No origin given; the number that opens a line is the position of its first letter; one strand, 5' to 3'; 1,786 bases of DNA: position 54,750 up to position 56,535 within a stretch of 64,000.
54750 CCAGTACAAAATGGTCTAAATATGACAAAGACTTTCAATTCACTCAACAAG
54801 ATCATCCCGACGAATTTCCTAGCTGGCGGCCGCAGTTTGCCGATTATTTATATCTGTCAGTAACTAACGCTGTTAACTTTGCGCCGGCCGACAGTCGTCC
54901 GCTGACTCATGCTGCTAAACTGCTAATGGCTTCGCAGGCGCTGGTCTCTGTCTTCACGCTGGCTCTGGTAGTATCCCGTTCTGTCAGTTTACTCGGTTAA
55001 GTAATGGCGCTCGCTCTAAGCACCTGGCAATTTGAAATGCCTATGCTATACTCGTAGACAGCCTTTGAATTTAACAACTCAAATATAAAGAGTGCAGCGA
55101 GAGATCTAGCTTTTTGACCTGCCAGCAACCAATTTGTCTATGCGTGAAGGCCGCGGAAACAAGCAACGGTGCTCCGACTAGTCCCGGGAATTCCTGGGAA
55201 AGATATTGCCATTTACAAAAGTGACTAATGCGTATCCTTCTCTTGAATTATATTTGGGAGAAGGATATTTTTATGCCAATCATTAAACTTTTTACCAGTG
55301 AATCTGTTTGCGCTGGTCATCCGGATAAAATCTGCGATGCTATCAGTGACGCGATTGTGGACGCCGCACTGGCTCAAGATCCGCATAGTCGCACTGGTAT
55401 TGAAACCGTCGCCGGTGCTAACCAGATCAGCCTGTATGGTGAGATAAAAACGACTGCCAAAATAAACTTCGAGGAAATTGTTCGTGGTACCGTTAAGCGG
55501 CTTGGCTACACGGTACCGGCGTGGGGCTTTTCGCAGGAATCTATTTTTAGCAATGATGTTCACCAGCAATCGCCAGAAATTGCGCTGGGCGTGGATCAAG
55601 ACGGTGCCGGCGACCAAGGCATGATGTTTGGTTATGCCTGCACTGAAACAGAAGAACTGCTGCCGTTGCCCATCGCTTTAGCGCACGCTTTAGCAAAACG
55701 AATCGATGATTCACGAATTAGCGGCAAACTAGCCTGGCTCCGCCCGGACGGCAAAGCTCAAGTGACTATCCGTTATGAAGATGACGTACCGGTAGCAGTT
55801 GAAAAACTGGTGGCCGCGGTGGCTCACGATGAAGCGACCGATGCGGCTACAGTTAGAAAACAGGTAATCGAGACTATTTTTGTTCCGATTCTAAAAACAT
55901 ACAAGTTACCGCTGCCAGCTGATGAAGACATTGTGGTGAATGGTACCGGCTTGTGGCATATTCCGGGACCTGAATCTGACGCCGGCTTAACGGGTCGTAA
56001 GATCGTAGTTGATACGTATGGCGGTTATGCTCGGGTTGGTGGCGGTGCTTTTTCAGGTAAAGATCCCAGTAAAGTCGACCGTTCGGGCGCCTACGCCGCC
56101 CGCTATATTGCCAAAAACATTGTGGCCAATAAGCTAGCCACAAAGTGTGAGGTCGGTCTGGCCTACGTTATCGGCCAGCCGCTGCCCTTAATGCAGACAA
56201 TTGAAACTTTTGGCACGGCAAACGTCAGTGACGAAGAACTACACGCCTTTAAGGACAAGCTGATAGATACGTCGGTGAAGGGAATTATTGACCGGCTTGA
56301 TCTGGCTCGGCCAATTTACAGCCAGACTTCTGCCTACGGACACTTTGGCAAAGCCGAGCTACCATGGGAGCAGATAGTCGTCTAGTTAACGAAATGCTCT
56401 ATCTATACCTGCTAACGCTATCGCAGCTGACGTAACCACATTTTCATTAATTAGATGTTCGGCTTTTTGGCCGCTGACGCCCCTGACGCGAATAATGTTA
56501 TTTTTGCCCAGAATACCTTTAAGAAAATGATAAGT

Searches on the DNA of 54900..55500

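Call 6: search_rna_families(source=window, start=54900, end=55500, threshold=evalue, max_evalue=1, show_alignments=3)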
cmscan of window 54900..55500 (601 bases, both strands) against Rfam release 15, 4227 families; matches with E-value up to 1: 1.
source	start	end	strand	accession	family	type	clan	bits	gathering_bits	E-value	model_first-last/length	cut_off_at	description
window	55080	55209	+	RF00162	SAM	Cis-reg; riboswitch;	CL00012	33.4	44.4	1.1e-05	1-108/108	no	SAM riboswitch aptamer (S box leader)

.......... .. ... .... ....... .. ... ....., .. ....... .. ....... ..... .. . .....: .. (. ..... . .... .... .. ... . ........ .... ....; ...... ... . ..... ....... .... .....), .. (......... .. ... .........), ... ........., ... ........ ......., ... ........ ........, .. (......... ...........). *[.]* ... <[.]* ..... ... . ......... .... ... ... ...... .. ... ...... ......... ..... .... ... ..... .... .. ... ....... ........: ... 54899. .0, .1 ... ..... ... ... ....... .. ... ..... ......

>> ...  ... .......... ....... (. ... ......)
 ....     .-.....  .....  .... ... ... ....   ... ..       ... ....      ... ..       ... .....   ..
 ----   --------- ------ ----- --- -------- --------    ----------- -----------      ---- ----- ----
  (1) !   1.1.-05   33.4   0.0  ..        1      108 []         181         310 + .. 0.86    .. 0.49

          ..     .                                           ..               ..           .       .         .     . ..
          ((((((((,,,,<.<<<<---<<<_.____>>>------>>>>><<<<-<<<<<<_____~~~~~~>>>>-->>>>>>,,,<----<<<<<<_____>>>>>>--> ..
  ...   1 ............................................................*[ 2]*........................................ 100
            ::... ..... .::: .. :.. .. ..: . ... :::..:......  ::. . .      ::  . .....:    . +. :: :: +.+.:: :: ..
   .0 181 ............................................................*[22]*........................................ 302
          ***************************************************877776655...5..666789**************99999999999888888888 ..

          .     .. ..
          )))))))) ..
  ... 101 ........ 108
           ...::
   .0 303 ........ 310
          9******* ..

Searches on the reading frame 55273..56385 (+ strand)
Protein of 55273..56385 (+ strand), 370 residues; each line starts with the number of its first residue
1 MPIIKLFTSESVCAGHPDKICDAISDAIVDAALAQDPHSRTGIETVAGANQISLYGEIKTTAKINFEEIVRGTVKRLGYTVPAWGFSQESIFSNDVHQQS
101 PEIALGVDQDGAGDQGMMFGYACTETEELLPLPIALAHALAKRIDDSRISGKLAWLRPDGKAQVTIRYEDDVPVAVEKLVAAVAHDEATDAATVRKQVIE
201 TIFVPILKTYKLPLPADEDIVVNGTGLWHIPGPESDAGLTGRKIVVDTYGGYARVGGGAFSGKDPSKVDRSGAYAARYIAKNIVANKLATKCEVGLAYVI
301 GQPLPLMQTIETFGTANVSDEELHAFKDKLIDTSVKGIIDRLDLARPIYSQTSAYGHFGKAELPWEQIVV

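Call 9: search_protein_families(library=pfam, proteins=[window:55273-56385:+], max_evalue=0.01)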
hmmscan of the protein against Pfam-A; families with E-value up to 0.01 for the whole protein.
window:55273-56385:+ (370 aa): 4 families
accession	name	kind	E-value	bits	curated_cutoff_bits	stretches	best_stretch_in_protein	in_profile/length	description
PF02773.21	S-AdoMet_synt_C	-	4.4e-58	195.6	25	1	230-367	1-138/138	S-adenosylmethionine synthetase, C-terminal domain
PF02772.21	S-AdoMet_synt_M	-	5.6e-36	123.7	29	1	110-226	2-118/120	S-adenosylmethionine synthetase, central domain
PF00438.25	S-AdoMet_synt_N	-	6.9e-32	110.4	33.1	1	6-101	3-99/99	S-adenosylmethionine synthetase, N-terminal domain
PF01941.24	AdoMet_Synthase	-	0.0058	16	27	0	10-35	22-46/395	S-adenosylmethionine synthetase (AdoMet synthetase)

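Call 10: search_protein_families(library=ncbifam, proteins=[window:55273-56385:+], max_evalue=0.01)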
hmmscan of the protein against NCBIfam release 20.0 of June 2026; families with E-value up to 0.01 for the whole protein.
window:55273-56385:+ (370 aa): 2 families
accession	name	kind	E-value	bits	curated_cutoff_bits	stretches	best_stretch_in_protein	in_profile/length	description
TIGR01034.1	metK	equivalog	1.1e-135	452.4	309.4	1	6-368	1-367/377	methionine adenosyltransferase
NF003366.0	PRK04439.1-5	subfamily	0.0068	15.4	435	0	10-30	23-43/395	methionine adenosyltransferase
